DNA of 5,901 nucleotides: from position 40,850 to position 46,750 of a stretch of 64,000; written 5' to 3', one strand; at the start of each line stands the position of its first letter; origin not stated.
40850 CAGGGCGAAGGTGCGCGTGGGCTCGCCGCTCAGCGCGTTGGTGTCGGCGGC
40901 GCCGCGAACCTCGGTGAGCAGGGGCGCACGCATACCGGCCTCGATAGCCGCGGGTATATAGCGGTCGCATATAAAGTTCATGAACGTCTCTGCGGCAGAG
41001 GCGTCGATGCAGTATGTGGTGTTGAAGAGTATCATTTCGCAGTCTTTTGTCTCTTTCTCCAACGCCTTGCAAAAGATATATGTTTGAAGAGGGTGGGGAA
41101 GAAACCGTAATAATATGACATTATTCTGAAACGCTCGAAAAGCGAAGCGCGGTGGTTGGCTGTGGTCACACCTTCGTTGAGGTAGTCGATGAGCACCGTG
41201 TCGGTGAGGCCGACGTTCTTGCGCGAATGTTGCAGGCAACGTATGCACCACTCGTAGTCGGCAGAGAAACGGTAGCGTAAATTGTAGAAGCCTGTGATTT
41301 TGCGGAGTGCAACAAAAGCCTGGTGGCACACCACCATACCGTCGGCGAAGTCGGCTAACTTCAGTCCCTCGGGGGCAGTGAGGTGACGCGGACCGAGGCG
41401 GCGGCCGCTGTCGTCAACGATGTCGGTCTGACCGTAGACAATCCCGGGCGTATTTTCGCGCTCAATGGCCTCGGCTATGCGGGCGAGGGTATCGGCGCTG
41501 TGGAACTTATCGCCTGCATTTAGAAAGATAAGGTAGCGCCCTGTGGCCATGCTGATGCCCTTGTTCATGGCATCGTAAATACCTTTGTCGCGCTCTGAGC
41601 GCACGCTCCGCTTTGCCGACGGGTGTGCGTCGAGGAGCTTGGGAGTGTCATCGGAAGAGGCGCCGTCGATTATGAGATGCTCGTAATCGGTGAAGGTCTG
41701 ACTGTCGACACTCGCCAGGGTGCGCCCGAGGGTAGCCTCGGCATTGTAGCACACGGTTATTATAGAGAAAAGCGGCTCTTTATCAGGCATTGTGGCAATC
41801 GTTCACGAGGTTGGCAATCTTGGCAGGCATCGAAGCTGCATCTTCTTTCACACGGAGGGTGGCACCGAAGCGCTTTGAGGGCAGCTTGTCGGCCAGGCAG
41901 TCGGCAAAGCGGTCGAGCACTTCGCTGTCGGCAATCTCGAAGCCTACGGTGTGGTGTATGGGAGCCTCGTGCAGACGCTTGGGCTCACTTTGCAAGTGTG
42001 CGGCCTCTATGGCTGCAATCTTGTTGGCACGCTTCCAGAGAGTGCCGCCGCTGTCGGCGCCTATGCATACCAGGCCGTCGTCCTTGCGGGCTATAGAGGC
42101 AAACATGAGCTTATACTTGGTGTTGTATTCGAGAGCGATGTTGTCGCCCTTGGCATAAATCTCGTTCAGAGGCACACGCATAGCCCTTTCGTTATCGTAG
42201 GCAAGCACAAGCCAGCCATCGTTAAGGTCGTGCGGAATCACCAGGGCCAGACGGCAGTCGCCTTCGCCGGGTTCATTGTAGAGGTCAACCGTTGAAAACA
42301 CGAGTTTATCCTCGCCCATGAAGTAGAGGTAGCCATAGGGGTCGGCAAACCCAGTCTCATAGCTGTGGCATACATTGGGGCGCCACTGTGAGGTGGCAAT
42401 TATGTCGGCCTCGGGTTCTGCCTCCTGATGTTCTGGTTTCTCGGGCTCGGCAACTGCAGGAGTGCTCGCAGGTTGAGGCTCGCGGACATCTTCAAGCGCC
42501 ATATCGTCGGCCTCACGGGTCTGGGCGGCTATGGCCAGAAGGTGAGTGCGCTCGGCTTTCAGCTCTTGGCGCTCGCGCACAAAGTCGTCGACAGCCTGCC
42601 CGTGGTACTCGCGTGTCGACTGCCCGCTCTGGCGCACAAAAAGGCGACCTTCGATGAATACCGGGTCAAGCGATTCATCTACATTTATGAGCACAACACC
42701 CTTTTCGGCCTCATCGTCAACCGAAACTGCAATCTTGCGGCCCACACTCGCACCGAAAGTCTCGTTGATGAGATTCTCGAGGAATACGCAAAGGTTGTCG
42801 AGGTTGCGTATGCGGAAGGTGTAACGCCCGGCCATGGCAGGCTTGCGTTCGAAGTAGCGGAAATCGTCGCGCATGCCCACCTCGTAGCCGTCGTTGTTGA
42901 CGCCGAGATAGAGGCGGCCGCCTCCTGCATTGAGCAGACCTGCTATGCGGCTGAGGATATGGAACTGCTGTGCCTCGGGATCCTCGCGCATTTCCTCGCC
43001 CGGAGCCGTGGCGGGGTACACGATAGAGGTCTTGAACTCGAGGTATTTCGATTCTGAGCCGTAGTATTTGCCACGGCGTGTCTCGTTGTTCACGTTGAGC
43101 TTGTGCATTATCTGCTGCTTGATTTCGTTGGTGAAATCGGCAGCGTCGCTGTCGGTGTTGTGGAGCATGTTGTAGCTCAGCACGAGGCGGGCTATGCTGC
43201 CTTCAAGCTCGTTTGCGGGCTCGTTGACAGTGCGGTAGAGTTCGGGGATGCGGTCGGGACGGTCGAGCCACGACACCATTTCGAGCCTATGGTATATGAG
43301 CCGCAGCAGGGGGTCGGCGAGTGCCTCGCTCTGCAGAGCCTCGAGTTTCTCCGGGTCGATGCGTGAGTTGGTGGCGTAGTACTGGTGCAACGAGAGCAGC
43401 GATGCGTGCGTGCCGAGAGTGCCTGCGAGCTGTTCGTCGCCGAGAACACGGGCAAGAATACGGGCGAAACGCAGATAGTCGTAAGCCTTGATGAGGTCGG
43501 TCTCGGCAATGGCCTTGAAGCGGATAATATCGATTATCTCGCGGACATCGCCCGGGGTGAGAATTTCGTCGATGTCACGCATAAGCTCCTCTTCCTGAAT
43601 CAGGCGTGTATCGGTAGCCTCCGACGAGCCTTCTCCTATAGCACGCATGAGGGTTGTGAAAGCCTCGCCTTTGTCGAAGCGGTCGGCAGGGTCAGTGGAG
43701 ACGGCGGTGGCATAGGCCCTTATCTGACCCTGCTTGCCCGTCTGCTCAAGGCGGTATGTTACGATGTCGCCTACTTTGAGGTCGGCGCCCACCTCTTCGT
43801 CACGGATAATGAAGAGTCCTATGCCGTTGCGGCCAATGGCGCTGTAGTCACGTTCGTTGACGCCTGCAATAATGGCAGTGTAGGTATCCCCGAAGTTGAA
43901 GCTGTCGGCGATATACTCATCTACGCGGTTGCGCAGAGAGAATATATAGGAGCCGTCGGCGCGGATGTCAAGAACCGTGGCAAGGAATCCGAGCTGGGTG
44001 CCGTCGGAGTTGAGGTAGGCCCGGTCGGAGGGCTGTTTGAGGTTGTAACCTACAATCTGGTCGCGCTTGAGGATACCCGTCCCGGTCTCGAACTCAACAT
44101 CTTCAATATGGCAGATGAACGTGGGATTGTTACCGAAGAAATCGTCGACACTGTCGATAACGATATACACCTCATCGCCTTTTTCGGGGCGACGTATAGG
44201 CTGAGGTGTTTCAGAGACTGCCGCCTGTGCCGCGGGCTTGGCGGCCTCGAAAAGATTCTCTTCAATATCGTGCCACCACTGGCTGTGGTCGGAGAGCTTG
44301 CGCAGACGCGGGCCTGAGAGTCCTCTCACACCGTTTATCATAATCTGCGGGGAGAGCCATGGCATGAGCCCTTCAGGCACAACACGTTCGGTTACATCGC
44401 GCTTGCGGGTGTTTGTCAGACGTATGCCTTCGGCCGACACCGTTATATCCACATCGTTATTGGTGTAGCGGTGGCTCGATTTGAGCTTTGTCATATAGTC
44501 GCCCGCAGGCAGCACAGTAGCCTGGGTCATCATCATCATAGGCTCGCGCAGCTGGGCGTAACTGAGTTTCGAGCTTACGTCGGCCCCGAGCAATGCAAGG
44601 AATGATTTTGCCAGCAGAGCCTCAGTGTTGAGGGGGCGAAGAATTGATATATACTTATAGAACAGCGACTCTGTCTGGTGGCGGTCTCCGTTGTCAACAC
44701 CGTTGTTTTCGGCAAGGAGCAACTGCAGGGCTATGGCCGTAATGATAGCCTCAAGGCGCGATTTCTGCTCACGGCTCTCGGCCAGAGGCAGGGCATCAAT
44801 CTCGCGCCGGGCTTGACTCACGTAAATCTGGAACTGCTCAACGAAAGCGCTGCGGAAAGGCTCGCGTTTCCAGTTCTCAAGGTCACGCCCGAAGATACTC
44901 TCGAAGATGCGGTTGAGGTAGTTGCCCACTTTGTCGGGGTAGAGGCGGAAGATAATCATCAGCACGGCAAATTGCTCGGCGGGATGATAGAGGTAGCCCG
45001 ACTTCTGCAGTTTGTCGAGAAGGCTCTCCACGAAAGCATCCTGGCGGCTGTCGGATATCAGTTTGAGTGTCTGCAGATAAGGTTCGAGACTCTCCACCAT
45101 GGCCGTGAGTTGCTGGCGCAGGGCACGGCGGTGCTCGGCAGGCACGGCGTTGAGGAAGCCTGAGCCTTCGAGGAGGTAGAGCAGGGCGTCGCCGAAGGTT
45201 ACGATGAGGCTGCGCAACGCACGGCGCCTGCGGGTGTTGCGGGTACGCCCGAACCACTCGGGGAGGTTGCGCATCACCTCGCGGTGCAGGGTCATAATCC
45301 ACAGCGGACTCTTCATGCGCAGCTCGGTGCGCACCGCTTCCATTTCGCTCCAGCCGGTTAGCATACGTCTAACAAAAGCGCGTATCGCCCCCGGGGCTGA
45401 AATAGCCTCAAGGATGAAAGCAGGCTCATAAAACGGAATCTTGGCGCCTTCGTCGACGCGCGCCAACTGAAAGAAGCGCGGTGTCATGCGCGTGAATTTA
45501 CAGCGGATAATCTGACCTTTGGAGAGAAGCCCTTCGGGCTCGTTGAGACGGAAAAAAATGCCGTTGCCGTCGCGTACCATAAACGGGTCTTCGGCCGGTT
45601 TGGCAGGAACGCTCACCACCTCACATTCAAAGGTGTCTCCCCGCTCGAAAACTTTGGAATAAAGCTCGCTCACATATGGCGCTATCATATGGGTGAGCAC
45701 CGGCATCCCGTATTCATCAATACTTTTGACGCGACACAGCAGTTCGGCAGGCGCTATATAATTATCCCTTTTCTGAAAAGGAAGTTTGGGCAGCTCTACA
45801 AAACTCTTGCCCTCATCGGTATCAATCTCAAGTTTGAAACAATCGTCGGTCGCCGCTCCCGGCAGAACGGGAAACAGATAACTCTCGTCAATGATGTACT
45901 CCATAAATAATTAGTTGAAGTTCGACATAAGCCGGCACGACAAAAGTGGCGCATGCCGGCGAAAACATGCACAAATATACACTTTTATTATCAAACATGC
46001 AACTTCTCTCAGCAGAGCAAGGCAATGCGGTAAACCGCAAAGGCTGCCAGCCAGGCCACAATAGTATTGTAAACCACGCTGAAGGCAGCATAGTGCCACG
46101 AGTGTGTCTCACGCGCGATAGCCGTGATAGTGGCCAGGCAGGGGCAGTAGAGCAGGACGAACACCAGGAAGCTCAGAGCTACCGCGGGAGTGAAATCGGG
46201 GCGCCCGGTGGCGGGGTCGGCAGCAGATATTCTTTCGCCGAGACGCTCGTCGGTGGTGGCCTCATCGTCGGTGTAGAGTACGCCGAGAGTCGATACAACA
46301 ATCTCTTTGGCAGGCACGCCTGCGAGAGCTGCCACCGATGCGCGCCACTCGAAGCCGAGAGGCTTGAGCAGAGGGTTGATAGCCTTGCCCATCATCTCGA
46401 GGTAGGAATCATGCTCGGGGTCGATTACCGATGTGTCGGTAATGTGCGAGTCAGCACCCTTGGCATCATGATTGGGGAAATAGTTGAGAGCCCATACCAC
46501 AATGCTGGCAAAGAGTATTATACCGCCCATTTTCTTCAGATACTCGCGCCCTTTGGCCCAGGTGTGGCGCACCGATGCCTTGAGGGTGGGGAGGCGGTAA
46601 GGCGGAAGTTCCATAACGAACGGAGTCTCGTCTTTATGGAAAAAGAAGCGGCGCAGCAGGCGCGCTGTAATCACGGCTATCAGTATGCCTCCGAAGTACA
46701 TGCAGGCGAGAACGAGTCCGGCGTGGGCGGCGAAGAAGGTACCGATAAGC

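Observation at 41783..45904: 1373-aa orphan protein: AlbA_2/Schlafen-like core flanked by OB/S1-like modules, with no NTPase motif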

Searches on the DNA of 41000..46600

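Call 82: search_rna_families(source=window, start=41000, end=46600, threshold=evalue, max_evalue=1)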
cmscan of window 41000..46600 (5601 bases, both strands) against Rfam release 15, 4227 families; matches with E-value up to 1: 0.
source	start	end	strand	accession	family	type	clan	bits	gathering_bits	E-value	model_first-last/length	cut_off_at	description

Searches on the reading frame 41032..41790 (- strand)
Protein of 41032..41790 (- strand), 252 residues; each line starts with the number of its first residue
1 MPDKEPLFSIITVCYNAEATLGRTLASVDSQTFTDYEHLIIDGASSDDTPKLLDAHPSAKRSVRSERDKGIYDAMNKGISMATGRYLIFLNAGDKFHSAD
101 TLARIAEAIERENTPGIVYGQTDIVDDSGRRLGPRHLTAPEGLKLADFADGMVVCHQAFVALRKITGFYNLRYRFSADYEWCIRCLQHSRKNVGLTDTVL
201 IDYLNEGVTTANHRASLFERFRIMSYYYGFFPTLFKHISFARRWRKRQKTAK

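Call 9: search_protein_families(library=pfam, proteins=[window:41032-41790:-], max_evalue=0.001)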
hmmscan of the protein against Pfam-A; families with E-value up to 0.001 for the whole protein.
window:41032-41790:- (252 aa): 2 families
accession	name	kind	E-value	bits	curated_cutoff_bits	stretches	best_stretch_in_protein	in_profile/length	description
PF00535.33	Glycos_transf_2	-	3.3e-24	86.1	23.3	1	9-141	1-138/168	Glycosyl transferase family 2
PF10111.15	Glyco_tranf_2_2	-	4.6e-06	26.8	27.3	1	30-128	24-130/276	Glycosyltransferase like family 2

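Call 78: find_related_loci(query=window:41035-41790:-, collection=metagenome_contigs, flank=6000)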
Query window:41035-41790:- (252 aa) in metagenome_contigs; peptide patterns used: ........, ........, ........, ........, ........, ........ (x = any residue, [..] = any of these).
600 stretches matched a pattern (row limit reached: there are more); 597 encode a relative of the query (tblastn E <= 1e-3); the best 80 are kept; 80 distinct loci.
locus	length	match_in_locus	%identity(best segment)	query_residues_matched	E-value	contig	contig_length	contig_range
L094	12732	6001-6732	71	5-248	9e-120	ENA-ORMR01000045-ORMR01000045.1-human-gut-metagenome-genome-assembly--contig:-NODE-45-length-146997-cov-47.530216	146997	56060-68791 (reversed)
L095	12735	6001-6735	69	6-249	4e-117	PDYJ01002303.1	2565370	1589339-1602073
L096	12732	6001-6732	71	5-248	8e-117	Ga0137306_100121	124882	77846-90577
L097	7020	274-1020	65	2-251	3e-103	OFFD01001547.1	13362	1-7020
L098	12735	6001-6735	65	6-251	3e-102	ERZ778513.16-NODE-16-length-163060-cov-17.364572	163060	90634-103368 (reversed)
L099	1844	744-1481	63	6-252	7e-107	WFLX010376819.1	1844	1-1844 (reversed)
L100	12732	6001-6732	62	6-248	2e-98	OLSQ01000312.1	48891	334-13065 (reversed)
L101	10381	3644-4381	63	6-252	4e-98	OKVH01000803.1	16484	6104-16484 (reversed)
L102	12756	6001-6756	60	3-252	3e-98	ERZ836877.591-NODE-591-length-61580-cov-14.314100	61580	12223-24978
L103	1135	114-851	63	6-252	2e-106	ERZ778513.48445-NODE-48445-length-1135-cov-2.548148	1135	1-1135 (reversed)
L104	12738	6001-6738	62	6-252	4e-97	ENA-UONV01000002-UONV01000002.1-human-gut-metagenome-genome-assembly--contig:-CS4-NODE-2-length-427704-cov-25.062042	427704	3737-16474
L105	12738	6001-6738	61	6-252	1e-96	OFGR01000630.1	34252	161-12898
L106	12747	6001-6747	61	1-251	6e-97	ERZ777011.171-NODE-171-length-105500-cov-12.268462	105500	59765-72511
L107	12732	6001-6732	63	6-248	2e-96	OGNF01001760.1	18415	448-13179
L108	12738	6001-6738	63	2-248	1e-94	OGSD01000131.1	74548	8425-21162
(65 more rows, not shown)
